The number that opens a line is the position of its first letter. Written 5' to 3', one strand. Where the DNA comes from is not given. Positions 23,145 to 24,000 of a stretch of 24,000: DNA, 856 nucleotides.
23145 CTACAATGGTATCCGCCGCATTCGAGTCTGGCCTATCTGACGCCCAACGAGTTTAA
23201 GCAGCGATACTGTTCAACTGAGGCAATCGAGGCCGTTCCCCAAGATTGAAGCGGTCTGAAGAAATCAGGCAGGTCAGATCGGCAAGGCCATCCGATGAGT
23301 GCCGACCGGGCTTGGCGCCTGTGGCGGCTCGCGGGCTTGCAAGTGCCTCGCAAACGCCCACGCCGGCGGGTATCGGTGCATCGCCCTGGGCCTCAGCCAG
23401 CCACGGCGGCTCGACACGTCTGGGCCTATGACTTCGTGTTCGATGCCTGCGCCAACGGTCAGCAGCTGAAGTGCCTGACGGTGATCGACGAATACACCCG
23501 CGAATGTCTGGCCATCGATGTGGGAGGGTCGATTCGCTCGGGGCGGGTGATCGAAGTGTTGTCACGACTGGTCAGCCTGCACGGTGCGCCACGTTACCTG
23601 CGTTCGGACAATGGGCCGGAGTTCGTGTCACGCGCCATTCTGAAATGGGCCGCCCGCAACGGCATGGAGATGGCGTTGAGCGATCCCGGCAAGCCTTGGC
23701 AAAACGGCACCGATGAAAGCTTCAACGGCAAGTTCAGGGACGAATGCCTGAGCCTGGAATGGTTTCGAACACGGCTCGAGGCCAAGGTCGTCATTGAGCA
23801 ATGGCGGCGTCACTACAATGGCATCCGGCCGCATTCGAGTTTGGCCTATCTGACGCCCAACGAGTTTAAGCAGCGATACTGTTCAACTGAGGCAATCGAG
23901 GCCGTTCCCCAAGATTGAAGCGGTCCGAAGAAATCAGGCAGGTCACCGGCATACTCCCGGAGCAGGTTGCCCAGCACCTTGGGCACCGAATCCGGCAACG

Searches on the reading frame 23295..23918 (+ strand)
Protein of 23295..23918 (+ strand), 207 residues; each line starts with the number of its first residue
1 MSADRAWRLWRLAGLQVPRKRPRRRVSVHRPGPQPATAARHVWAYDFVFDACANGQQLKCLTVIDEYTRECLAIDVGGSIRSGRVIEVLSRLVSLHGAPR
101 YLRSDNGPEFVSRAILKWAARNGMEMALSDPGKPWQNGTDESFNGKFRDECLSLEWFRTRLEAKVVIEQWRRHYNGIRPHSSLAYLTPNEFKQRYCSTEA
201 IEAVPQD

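Call 5: search_protein_families(library=pfam, proteins=[window:23295-23918:+])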
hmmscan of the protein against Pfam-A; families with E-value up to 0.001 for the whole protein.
window:23295-23918:+ (207 aa): 3 families
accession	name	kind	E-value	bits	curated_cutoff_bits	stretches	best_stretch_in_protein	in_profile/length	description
PF13683.12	rve_3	-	2e-25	88.7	26.5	1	123-188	2-67/67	Integrase core domain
PF00665.32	rve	-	5.1e-20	72.1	32.6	1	37-134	2-102/102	Integrase core domain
PF13333.12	rve_2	-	8.8e-07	29.4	22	1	141-193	1-53/56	Integrase core domain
